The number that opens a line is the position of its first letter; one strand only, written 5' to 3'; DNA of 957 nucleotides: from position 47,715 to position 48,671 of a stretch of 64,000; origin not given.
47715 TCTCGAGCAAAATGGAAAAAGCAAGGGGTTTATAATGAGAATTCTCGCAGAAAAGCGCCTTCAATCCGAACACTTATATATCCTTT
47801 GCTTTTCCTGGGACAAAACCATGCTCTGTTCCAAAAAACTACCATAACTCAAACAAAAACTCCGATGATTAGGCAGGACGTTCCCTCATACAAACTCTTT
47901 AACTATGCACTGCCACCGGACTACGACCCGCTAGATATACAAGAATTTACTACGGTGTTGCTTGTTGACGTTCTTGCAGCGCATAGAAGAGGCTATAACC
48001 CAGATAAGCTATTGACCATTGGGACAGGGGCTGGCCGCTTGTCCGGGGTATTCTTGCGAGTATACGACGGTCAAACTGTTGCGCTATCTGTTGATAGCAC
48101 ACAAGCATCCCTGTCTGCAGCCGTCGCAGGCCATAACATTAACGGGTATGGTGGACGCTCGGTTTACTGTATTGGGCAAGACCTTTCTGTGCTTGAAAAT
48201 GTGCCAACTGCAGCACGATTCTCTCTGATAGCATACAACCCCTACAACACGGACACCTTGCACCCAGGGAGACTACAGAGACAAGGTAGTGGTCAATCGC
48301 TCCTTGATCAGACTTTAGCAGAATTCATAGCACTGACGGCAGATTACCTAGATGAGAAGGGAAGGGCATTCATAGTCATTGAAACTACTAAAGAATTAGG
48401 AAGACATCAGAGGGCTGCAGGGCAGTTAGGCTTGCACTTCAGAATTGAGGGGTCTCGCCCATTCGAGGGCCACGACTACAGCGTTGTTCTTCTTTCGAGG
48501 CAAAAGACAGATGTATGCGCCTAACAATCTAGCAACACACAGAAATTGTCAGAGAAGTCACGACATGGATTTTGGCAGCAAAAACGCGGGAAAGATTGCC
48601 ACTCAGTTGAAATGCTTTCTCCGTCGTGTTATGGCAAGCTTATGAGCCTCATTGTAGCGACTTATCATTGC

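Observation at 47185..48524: Tandem pair of HemK2/Mtq2-like methyltransferases; downstream copy has NPY instead of the catalytic NPPY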

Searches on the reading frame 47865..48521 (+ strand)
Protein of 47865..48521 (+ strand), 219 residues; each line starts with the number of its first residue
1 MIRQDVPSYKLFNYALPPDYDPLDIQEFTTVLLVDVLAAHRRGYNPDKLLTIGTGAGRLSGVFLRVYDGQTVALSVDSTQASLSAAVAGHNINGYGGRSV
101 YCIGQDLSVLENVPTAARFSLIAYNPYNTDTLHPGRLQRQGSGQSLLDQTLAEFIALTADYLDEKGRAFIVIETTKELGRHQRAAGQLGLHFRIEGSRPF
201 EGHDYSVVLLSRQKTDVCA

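Call 4: search_protein_families(library=pfam, proteins=[window:47865-48521:+], max_evalue=1)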
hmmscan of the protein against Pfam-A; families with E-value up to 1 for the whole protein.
window:47865-48521:+ (219 aa): 1 family
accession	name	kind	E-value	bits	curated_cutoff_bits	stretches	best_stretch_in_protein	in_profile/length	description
PF05175.20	MTS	-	0.0013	18.8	23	1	29-176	19-144/170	Methyltransferase small domain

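Call 5: search_protein_families(library=ncbifam, proteins=[window:47865-48521:+], max_evalue=1)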
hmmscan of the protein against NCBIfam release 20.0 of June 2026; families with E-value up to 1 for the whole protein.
window:47865-48521:+ (219 aa): 3 families
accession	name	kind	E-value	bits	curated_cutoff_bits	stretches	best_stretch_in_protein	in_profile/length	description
NF011530.0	PRK14968.1-4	equivalog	4.9e-05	22.7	243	1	31-208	27-193/202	putative methyltransferase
NF011529.0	PRK14968.1-3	equivalog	0.0004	19.9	162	1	30-200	23-184/198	putative methyltransferase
TIGR03534.1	RF_mod_PrmC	equivalog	0.1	12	199.1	1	30-126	73-164/253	peptide chain release factor N(5)-glutamine methyltransferase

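Call 6: find_homologous_proteins(query=window:47865-48521:+, max_evalue=0.01)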
Query window:47865-48521:+ (219 aa): 5 proteins with E <= 0.01 among 783 candidates.
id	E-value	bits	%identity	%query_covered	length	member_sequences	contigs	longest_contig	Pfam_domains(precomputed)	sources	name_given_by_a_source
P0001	3.6e-141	486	100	100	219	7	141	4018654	-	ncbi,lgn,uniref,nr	ncbi:hypothetical protein GL50803_001902 [Giardia duodenalis]|uniref:Uncharacterized protein n=1 Tax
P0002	1.3e-124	432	89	99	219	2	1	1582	-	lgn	-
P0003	1.3e-115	402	82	99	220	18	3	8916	-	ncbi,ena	-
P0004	9.5e-114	396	81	100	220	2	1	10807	PF05175.21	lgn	-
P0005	6.1e-104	364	77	98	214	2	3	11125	-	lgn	-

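Call 7: search_solved_structures(query=window:47865-48521:+, max_evalue=10, show_alignments=3)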
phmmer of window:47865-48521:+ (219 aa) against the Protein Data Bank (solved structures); distinct sequences matched with E-value up to 10: 11.
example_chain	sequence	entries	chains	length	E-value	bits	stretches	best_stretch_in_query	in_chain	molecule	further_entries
6tfd_A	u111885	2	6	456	0.015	18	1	22-102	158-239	Copper-containing nitrite reductase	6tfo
26ln_A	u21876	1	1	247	0.11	15.2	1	21-85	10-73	Ribosome Inactivating Protein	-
1aha_A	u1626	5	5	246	0.17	14.6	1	36-87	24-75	ALPHA-MOMORCHARIN | Ribosome-inactivating protein momordin I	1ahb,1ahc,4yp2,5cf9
6loq_A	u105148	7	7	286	0.23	14.1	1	36-86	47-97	Ribosome-inactivating protein momordin I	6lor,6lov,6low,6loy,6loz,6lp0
3mry_A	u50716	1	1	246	0.34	13.6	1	38-85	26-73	Ribosome inactivating protein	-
3mrw_A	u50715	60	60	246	0.39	13.4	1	39-84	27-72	Ribosome inactivating protein | rRNA N-glycosidase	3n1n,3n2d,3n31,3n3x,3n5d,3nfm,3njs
3my6_A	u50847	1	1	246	0.39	13.4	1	39-84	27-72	Ribosome-inactivating protein momordin I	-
3n1d_A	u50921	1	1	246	0.39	13.4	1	39-84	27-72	Ribosome inactivating protein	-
2oqa_A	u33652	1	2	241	0.39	13.4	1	37-94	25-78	Luffaculin 1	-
1mom_A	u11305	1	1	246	0.43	13.2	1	36-87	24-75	MOMORDIN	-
2dv6_A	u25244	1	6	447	0.89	12.2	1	34-101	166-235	Nitrite reductase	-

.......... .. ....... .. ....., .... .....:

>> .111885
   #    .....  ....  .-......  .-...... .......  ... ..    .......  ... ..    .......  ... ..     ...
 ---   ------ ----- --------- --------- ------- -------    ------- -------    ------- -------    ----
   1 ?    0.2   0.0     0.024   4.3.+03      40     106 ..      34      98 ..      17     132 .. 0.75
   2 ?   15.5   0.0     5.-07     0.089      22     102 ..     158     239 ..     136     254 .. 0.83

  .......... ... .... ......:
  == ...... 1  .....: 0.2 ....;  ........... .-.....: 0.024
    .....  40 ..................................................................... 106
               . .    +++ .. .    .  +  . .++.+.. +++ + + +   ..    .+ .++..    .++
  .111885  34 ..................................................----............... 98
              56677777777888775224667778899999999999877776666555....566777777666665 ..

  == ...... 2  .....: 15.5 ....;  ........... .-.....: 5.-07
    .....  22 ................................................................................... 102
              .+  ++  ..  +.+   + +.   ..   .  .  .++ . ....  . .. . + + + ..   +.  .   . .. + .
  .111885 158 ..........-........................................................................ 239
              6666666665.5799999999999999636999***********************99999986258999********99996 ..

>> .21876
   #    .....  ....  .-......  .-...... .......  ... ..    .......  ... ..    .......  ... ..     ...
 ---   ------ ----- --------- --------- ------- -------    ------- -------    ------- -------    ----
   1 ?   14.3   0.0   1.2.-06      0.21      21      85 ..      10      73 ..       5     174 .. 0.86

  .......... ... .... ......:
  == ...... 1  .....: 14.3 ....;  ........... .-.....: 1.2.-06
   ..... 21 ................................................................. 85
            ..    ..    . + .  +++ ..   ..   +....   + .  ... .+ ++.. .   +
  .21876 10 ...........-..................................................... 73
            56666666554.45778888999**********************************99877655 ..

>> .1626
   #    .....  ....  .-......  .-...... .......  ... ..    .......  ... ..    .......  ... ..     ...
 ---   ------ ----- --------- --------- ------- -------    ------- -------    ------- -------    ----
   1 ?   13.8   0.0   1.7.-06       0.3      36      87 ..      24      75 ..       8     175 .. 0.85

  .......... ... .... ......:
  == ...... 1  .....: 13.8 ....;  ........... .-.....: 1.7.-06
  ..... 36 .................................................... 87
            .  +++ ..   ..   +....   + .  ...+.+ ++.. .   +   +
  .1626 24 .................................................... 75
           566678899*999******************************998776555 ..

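Call 18: find_encoding_contigs(protein=P0003, flank=4000, max_places=2)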
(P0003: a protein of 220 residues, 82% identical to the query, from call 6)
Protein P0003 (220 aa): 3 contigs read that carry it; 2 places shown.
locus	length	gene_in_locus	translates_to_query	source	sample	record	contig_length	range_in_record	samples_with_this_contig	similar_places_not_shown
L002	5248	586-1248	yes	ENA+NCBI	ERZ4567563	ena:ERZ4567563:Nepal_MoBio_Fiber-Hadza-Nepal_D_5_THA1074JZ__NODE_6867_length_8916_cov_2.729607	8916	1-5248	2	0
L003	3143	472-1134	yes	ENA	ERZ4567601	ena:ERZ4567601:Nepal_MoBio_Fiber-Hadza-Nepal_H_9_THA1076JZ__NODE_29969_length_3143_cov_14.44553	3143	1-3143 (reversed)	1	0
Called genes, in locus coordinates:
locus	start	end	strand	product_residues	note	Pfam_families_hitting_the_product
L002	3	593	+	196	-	?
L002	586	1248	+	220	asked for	-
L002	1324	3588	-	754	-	PF05693:Glycogen_syn, PF00534:Glycos_transf_1 (faint), PF05693:Glycogen_syn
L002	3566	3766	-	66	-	-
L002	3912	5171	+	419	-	-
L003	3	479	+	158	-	?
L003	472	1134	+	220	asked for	-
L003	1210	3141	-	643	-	?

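Call 19: find_encoding_contigs(protein=P0004, flank=4000, max_places=2)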
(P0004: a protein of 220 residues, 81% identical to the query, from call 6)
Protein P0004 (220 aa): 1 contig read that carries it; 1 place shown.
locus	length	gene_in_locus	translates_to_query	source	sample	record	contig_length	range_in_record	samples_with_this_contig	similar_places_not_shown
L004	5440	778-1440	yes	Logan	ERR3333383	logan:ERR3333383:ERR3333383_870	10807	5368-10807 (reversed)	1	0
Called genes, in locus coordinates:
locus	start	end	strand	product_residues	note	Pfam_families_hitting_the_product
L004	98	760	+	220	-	PF05175:MTS, PF06325:PrmA (weak)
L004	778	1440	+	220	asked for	PF05175:MTS (weak)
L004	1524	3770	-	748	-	PF05693:Glycogen_syn, PF00534:Glycos_transf_1 (faint), PF05693:Glycogen_syn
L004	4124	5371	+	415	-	-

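Call 20: find_encoding_contigs(protein=P0005, flank=4000, max_places=2)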
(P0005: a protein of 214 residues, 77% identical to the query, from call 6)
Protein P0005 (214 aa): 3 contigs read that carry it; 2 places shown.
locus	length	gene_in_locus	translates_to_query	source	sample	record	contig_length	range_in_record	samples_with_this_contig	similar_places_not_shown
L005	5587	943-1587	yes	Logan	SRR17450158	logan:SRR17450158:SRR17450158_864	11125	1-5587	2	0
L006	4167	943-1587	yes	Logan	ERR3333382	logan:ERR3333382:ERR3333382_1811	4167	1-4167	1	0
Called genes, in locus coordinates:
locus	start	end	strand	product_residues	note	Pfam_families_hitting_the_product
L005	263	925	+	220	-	PF05175:MTS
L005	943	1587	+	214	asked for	-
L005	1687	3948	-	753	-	PF05693:Glycogen_syn, PF00534:Glycos_transf_1 (faint), PF05693:Glycogen_syn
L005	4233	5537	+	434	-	-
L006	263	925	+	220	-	PF05175:MTS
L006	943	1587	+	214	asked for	-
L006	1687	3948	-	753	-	PF05693:Glycogen_syn, PF00534:Glycos_transf_1 (faint), PF05693:Glycogen_syn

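Call 21: find_encoding_contigs(protein=P0002, flank=4000, max_places=2)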
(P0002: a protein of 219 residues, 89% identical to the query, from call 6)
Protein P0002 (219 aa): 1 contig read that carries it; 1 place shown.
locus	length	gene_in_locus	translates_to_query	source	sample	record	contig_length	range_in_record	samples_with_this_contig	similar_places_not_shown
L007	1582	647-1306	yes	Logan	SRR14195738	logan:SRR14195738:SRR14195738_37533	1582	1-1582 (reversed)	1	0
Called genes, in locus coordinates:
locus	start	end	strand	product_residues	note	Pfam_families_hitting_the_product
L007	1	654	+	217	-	?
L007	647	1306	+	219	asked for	-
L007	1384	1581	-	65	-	?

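Call 22: predict_structure(alignment_id=A1)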
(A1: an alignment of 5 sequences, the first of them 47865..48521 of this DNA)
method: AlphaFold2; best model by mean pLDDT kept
length: 219 residues; sequences in the alignment: 5
mean_pLDDT: 38.2   pTM: 0.42
mean pLDDT of the five models: 38.2, 37.0, 36.8, 29.4, 28.1
residues with pLDDT >= 90: 0; 70-90: 3; 50-70: 50; < 50: 166
segments of 3 or more residues with pLDDT < 50: 1-31, 34-150, 159-166, 200-202, 215-219
pLDDT, mean of each block of 10 residues (from residue 1): 23 32 40 45 31 24 31 34 32 24 25 26 33 25 33 50 48 57 66 61 56 45
secondary structure, 60 per line:
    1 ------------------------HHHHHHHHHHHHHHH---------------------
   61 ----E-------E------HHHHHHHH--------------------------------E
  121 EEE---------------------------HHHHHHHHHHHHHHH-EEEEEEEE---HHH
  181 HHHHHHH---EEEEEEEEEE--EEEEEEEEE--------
elements in order: H25-39 H80-87 E120-123 H151-165 E167-174 H178-187 E191-200 E203-211

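Call 23: search_protein_representatives(alignment_id=A1)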
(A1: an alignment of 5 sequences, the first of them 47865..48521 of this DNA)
Query: 5 sequences, 219 profile positions. Proteins with E-value up to 0.001 (for the whole library): 2; up to 1e-10: 1; up to 1e-30: 1. The best 2 are listed.
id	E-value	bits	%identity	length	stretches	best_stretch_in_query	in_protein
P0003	1.9e-135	465.6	-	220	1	1-219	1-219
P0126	1.0e-09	54.6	-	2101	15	68-130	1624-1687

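Call 24: search_solved_structures(query=A1, max_evalue=10, show_alignments=3)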
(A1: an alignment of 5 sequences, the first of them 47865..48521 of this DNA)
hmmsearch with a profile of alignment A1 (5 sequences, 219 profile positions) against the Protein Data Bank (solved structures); distinct sequences matched with E-value up to 10: 3.
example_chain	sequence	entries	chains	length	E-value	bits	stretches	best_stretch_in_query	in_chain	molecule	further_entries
1oyi_A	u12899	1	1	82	0.32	13.7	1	160-197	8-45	double-stranded RNA-binding protein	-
7c0i_A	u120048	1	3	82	0.42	13.3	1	160-197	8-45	Double-stranded RNA-binding protein,Double-stranded RNA-specific adenosine deaminase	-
26ln_A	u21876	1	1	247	0.49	13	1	21-81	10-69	Ribosome Inactivating Protein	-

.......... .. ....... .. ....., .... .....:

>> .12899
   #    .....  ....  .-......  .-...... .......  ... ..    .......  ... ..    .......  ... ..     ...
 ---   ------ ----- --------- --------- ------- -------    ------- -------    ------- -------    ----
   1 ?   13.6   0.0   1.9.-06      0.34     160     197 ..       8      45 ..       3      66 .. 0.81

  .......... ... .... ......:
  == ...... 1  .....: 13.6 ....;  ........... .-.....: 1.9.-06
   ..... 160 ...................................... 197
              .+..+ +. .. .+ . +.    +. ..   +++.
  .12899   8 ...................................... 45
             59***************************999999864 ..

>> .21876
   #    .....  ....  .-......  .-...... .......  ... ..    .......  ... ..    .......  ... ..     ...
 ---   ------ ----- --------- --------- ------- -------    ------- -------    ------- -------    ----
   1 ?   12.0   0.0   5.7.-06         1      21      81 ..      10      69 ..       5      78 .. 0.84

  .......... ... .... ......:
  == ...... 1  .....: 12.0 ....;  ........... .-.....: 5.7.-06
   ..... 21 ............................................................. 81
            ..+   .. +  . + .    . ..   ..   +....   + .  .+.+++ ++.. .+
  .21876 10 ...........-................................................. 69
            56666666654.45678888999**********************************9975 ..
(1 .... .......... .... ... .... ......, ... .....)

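Call 42: predict_structure(alignment_id=A3)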
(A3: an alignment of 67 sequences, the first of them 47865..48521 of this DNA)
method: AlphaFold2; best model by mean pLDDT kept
length: 219 residues; sequences in the alignment: 67
mean_pLDDT: 79.6   pTM: 0.81
mean pLDDT of the five models: 79.6, 79.1, 77.7, 77.7, 75.8
residues with pLDDT >= 90: 71; 70-90: 98; 50-70: 28; < 50: 22
segments of 3 or more residues with pLDDT < 50: 1-8, 131-141
pLDDT, mean of each block of 10 residues (from residue 1): 37 55 80 89 90 88 81 88 86 84 78 80 81 45 65 90 95 85 95 93 92 73
secondary structure, 60 per line:
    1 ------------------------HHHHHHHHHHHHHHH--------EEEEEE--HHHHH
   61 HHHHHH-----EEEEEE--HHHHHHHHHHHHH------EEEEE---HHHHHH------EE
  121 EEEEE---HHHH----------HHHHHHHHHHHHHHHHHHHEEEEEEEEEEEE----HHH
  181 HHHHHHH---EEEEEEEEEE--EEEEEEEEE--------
elements in order: H25-39 E48-53 H56-66 E72-77 H80-92 E99-103 H107-112 E119-125 H129-132 H143-161 E162-173 H178-187 E191-200 E203-211

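Call 44: fold_search(model_id=the predicted structure, library=pdb)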
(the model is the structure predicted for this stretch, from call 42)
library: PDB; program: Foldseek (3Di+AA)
matches with E <= 10: 1910; with E <= 0.001: 1113
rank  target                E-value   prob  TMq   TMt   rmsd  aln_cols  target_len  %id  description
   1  6k0x_A                4.3e-11  1.00  0.67  0.74   3.9       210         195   20  Structure of N6AMT1-TRMT112 Complex with SAM (released 2019-06-05)
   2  9fl4_A                6.4e-11  1.00  0.65  0.73   3.9       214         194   19  compound 5b bound KMT9 crystal structure (released 2025-06-18)
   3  6kmr_B                8.2e-11  1.00  0.66  0.73   4.7       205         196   18  Crystal structure of human N6amt1-Trm112 in complex with SAM (space group P6122) (released 2019-09-18)
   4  3grz_B                8.1e-10  1.00  0.54  0.60   4.1       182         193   19  CRYSTAL STRUCTURE OF ribosomal protein L11 methylase FROM Lactobacillus delbrueckii subsp. bulgaricus (released 2009-04-07)
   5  6h1d_A                8.6e-10  1.00  0.65  0.69   3.8       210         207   20  Crystal structure of C21orf127-TRMT112 in complex with SAH (released 2019-05-22)
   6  3grz_A                1.3e-09  1.00  0.55  0.62   5.2       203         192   19  CRYSTAL STRUCTURE OF ribosomal protein L11 methylase FROM Lactobacillus delbrueckii subsp. bulgaricus (released 2009-04-07)
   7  8cnc_A                1.6e-09  1.00  0.65  0.72   3.9       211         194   19  Structure of compound 1 bound KMT9 (released 2024-03-06)
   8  6ped_A                1.8e-09  1.00  0.65  0.73   4.0       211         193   19  Crystal structure of HEMK2-TRMT112 complex (released 2019-07-03)
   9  9l4q_B                2.5e-09  1.00  0.55  0.56   6.4       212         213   18  Crystal structure of the carbamoyl N-methyltransferase Asc-Orf2 complexed with SAH (released 2025-10-29)
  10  6kms_D                3.7e-09  1.00  0.67  0.70   4.3       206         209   17  Crystal structure of human N6amt1-Trm112 in complex with SAM (space group I422) (released 2019-09-18)
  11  9fke_A                4.8e-09  1.00  0.67  0.74   3.8       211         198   20  SAH bound KMT9 crystal structure (released 2025-06-18)
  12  4yv0_B                1.0e-08  1.00  0.54  0.43   5.9       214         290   16  Crystal structure of Trypanosoma cruzi spermidine synthase in complex with (2S)-N-methyl-N-phenyl-2,3-dihydro-1,4-benz (released 2015-09-16)
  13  4yuy_B                1.5e-08  1.00  0.56  0.44   5.8       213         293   17  Crystal structure of Trypanosoma cruzi spermidine synthase in complex with isoquinolin-1-amine (released 2015-09-09)
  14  9l4q_A                1.7e-08  1.00  0.53  0.54   6.4       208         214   17  Crystal structure of the carbamoyl N-methyltransferase Asc-Orf2 complexed with SAH (released 2025-10-29)
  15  3bwb_B                1.7e-08  1.00  0.52  0.42   6.3       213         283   16  Crystal structure of the apo form of spermidine synthase from Trypanosoma cruzi at 2.5 A resolution (released 2008-04-01)
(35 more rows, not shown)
